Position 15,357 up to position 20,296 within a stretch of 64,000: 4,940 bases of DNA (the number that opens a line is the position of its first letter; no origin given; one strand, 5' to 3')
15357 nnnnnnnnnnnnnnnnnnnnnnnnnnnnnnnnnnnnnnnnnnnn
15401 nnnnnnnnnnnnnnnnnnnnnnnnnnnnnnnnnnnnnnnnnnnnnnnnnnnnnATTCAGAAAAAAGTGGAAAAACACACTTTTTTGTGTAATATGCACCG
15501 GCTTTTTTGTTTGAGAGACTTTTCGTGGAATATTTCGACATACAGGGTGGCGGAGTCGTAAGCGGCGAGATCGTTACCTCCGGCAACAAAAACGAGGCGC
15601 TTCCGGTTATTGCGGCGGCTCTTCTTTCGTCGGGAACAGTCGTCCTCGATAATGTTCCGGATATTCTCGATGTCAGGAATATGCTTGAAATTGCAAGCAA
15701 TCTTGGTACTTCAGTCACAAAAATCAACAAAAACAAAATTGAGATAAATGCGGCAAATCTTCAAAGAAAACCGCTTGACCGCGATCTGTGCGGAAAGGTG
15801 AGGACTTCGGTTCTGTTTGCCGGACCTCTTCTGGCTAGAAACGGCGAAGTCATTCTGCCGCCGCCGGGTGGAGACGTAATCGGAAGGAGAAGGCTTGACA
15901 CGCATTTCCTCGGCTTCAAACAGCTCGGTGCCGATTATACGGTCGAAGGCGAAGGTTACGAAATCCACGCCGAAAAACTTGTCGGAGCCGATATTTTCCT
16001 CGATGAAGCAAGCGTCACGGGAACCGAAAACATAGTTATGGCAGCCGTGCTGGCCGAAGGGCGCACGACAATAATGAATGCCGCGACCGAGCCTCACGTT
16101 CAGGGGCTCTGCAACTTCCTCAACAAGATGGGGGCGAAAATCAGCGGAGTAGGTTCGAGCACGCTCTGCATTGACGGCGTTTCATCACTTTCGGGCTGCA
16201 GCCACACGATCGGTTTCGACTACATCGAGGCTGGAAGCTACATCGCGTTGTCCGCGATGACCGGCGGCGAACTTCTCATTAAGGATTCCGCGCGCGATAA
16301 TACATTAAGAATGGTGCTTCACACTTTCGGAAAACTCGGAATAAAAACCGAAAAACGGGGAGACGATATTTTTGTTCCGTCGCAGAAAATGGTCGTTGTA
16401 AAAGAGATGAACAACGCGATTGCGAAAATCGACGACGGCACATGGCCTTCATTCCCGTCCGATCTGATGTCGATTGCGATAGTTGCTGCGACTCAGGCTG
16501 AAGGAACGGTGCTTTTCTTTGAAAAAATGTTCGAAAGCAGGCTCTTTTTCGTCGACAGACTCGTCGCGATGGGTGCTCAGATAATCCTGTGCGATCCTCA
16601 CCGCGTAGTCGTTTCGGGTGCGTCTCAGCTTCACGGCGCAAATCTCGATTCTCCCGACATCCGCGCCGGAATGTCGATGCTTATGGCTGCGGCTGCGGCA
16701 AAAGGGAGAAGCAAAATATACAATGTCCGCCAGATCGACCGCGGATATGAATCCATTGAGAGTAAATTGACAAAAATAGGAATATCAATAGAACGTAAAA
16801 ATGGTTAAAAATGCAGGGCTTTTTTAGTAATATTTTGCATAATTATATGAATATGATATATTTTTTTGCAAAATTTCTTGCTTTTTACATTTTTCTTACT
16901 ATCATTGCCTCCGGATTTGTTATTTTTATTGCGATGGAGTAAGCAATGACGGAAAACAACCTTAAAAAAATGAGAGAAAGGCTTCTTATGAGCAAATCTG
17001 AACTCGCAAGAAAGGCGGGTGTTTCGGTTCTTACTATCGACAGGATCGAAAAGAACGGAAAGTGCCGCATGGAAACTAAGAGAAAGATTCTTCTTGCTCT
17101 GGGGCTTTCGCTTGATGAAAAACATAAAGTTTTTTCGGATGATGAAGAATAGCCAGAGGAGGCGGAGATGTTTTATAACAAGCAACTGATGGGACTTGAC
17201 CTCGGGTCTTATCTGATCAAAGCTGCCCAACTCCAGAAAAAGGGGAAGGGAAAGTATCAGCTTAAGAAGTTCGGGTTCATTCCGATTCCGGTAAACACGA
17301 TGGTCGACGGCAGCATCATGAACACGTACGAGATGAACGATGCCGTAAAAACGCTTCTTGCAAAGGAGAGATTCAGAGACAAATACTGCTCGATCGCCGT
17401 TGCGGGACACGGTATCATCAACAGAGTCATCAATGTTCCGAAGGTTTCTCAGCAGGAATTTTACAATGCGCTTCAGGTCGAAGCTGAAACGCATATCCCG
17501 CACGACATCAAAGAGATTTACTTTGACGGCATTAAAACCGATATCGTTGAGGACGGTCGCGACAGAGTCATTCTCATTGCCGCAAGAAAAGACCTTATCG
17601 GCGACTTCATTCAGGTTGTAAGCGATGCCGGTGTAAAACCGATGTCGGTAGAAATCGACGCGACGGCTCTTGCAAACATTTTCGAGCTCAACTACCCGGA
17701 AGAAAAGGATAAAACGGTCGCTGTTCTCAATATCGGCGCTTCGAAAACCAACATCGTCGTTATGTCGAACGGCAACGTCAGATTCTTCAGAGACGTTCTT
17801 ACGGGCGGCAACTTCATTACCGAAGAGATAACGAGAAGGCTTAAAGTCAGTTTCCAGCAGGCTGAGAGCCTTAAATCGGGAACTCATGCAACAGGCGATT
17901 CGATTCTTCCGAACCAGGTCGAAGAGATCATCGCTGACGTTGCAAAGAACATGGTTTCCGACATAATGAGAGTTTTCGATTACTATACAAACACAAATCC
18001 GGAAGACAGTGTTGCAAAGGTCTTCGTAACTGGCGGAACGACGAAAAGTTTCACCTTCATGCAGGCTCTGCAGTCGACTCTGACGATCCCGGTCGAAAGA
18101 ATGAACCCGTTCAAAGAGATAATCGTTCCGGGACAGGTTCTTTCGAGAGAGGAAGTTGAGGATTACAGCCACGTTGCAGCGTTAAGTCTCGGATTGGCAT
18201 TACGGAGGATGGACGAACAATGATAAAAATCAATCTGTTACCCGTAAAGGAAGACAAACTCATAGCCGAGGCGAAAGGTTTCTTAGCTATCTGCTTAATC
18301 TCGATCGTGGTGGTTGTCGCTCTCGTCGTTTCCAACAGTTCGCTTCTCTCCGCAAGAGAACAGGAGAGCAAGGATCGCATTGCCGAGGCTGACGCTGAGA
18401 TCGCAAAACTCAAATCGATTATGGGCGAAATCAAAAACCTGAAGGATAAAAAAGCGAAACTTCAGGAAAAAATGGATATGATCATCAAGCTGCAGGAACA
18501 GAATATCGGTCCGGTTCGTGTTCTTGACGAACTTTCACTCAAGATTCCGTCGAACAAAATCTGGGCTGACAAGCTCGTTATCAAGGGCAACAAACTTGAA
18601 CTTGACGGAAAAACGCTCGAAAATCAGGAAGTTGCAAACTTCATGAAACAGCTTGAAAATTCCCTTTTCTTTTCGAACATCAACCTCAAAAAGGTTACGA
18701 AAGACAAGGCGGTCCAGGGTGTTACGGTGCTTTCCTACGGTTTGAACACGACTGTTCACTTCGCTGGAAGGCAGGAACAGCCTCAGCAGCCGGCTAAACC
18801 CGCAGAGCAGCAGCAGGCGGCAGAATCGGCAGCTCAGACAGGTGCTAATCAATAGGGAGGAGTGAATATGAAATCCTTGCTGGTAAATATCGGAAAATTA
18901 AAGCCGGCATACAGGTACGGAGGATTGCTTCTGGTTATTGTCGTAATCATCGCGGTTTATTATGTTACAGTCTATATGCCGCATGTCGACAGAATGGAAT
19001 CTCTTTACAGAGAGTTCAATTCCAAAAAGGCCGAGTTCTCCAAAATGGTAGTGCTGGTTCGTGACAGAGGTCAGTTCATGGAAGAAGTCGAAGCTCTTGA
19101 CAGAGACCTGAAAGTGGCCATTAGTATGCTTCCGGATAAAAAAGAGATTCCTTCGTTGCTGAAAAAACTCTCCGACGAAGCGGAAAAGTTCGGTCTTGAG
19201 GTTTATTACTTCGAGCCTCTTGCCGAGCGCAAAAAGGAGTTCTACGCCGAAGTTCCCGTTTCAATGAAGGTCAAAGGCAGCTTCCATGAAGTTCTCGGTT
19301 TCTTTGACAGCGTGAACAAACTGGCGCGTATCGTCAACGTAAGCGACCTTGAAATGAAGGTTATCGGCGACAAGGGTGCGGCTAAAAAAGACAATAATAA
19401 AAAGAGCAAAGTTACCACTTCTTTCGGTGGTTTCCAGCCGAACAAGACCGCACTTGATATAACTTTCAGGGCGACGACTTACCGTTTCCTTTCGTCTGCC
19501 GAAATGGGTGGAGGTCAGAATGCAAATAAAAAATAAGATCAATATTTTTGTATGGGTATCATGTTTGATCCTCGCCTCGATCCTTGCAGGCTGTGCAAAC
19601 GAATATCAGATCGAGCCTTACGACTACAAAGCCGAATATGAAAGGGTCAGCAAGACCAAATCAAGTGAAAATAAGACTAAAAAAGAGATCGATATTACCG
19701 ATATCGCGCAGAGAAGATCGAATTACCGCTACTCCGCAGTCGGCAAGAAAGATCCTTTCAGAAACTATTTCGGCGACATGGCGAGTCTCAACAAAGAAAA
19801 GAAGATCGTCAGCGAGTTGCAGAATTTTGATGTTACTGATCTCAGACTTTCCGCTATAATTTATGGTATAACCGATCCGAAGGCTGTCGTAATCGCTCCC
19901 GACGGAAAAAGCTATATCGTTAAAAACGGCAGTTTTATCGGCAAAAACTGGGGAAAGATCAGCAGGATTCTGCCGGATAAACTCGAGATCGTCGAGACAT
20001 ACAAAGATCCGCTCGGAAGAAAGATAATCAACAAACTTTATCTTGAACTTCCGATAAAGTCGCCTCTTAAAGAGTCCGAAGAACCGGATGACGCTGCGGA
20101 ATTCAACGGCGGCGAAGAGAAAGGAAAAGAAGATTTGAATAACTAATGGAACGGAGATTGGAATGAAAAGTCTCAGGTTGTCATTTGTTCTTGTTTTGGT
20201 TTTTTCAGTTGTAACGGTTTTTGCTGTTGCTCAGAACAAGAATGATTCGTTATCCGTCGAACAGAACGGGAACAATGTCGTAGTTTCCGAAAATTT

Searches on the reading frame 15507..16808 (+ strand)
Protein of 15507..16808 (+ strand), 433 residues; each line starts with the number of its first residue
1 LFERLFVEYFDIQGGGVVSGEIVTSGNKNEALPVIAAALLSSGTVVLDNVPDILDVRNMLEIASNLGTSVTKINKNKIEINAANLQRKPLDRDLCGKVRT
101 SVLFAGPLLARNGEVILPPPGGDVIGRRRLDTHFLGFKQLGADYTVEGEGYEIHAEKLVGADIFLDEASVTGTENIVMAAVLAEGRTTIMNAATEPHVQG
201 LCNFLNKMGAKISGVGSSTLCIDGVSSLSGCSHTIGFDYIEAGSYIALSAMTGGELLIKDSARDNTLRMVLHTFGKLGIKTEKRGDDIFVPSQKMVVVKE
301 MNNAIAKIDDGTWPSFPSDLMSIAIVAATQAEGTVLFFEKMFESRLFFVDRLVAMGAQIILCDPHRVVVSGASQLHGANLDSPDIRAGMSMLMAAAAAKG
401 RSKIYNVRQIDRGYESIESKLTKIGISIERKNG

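Call 8: search_protein_families(library=pfam, proteins=[window:15507-16808:+], max_evalue=0.001)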
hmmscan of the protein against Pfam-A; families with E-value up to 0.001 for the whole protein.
window:15507-16808:+ (433 aa): 1 family
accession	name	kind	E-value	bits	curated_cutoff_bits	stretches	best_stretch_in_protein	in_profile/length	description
PF00275.25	EPSP_synthase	-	5.8e-65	220.1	22.8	1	13-421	2-417/417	EPSP synthase (3-phosphoshikimate 1-carboxyvinyltransferase)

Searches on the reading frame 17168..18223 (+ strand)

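Call 7: search_protein_families(library=pfam, proteins=[window:17168-18223:+], max_evalue=0.001)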
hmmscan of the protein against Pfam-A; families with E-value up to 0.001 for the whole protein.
window:17168-18223:+ (351 aa): 4 families
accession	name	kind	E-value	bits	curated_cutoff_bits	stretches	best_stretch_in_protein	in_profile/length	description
PF11104.14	PilM_2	-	3.6e-56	191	27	1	9-347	1-339/340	Type IV pilus assembly protein PilM;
PF14450.12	FtsA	-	2.1e-11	44.7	31.8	1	185-314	1-112/127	Cell division protein FtsA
PF06723.19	MreB_Mbl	-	1.6e-07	30.9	27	0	174-230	137-193/327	MreB/Mbl protein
PF05134.19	T2SSL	-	0.00011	22.1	25.5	1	72-168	47-138/231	Type II secretion system (T2SS), protein L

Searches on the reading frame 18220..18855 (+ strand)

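Call 7: search_protein_families(library=pfam, proteins=[window:18220-18855:+], max_evalue=0.001)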
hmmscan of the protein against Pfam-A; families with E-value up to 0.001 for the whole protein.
window:18220-18855:+ (211 aa): 1 family
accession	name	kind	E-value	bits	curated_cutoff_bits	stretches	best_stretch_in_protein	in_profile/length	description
PF05137.18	PilN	-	4.5e-13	49.5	22.8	1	100-173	1-72/78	Fimbrial assembly protein (PilN)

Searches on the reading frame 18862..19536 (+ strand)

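Call 7: search_protein_families(library=pfam, proteins=[window:18862-19536:+], max_evalue=0.001)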
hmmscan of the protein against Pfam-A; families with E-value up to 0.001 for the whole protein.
window:18862-19536:+ (224 aa): 1 family
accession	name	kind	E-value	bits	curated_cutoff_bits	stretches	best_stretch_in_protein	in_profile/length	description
PF04350.18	PilO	-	4.1e-30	105.3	22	1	55-210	11-144/145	Pilus assembly protein, PilO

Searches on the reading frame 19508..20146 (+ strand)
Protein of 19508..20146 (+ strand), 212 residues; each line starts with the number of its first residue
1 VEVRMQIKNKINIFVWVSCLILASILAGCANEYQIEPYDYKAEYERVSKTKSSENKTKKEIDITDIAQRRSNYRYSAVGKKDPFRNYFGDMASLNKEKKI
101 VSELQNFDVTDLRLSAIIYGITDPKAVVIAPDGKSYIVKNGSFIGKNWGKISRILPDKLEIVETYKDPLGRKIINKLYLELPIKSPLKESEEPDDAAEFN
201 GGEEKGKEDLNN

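Call 7: search_protein_families(library=pfam, proteins=[window:19508-20146:+], max_evalue=0.001)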
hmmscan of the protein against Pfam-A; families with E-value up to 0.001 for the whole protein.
window:19508-20146:+ (212 aa): 1 family
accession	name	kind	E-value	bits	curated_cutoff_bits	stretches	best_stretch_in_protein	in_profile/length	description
PF04351.19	PilP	-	4.1e-11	43.5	25.6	1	52-170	8-135/146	Pilus assembly protein, PilP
